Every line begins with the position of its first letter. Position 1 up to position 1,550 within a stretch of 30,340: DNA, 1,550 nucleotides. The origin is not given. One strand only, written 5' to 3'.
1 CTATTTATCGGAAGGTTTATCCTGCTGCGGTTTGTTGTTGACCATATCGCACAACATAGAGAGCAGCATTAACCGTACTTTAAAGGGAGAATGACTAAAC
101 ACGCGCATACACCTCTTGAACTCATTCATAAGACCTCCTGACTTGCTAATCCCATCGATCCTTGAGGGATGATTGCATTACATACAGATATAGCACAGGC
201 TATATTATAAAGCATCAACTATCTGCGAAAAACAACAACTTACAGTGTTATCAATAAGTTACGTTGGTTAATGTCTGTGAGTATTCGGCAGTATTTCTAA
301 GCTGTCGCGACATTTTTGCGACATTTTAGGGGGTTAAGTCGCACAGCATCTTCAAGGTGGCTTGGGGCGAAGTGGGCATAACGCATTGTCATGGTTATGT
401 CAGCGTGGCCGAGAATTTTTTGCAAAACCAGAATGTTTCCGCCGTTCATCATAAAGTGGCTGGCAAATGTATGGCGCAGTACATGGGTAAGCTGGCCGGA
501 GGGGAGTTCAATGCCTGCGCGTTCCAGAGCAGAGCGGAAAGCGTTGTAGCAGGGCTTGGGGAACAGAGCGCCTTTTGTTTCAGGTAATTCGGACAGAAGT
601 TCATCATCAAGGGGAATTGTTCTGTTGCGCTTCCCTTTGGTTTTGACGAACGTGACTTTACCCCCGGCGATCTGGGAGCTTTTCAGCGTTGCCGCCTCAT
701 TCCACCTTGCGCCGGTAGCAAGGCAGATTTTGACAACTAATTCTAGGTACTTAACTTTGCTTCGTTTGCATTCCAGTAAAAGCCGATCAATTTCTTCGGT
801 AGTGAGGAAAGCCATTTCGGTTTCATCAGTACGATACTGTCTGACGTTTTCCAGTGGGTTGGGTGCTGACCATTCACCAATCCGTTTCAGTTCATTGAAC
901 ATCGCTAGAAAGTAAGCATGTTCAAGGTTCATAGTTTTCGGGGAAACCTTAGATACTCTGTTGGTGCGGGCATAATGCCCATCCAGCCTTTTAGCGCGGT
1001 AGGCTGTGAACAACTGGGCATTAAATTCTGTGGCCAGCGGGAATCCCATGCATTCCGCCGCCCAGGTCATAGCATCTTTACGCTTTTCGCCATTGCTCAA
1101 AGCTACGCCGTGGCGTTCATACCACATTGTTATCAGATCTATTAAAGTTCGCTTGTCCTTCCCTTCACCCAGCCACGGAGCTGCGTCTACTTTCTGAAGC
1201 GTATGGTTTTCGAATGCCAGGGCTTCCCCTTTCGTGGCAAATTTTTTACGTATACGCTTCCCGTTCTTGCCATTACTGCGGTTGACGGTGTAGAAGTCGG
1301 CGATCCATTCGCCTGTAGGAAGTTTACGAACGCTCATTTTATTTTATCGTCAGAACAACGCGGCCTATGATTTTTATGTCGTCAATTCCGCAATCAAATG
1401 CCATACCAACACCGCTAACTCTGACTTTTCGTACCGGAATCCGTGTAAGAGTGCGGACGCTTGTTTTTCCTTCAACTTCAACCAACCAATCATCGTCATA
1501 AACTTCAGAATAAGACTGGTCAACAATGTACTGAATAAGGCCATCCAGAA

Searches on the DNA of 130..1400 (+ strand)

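Call 31: search_dna_similar(query=window:130-1400:+, collection=ecoli_genomes, mode=near, max_rows=30)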
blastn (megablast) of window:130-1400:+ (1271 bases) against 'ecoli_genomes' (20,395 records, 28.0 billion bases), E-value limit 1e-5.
Records with a match: 5421; places in all: 5442; records where one place covers at least 80% of the query: 29.
Genomes with a match: 5421 of 5426; with a place that covers at least 80% of the query: 29. Places per genome that has any: lowest 1, median 1, highest 2. On chromosomes: 5440 places; on plasmids: 2.
Best place of each record, by identity: >=99% 67; 95-99% 5321; 90-95% 11; 80-90% 9; 60-80% 13.
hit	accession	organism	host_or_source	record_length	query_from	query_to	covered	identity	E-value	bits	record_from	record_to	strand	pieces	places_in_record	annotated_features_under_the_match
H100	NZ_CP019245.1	Escherichia coli strain Combat13F7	Homo sapiens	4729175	1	1271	100%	99.8%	0e+0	2337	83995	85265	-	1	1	phage integrase | phage repressor protein CI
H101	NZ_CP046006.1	Escherichia coli strain 1919D3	swine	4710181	1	1271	100%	98.3%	0e+0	2231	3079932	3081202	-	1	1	phage integrase | phage repressor protein CI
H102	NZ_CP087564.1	Escherichia coli strain CM2010-0578/1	chicken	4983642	1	1271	100%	98.3%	0e+0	2231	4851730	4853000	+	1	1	phage integrase | phage repressor protein CI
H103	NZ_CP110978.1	Escherichia coli strain XYEH3934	Homo sapiens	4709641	1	1271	100%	98.3%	0e+0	2231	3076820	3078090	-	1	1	tyrosine-type recombinase/integrase | phage repressor protein CI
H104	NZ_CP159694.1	Escherichia coli strain Z142-3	hospital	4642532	1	1271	100%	98.3%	0e+0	2231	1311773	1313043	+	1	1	tyrosine-type recombinase/integrase | phage repressor protein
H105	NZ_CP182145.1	Escherichia coli strain CUWW10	wastewater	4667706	1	1271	100%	98.3%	0e+0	2231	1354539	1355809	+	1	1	tyrosine-type recombinase/integrase | phage repressor protein CI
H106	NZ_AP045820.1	Escherichia coli strain 23CRST047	Homo sapiens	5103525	1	1271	100%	98.3%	0e+0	2231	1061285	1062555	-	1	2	phage integrase | phage repressor protein CI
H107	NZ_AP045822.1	Escherichia coli strain 23CRST049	Homo sapiens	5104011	1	1271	100%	98.3%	0e+0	2231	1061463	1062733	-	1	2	phage integrase | phage repressor protein CI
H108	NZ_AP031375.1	Escherichia coli strain 160-11H1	Chicken meat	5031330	1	1271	100%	98.3%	0e+0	2226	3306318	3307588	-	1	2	phage integrase | phage repressor protein CI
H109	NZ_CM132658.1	Escherichia coli strain mip270_05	manure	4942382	1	1271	100%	98.1%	0e+0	2215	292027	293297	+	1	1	phage integrase | phage repressor protein CI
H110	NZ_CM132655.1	Escherichia coli strain mip270_22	dairy farm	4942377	1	1271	100%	98.1%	0e+0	2215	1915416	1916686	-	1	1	phage integrase | phage repressor protein CI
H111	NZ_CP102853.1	Escherichia coli strain 573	Gallus gallus (chicken)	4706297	1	1269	100%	92.8%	0e+0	1834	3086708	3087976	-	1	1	phage integrase | phage repressor protein CI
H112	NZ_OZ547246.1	Escherichia coli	Homo sapiens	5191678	1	1269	100%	92.7%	0e+0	1829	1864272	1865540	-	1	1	phage integrase | phage repressor protein CI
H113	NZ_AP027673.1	Escherichia coli strain PSS-07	Homo sapiens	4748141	1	1269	100%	92.6%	0e+0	1823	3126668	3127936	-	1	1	phage integrase | phage repressor protein CI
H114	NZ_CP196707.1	Escherichia coli strain EC101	Bovine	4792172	1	1269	100%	92.6%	0e+0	1823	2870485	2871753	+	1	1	phage integrase | phage repressor protein CI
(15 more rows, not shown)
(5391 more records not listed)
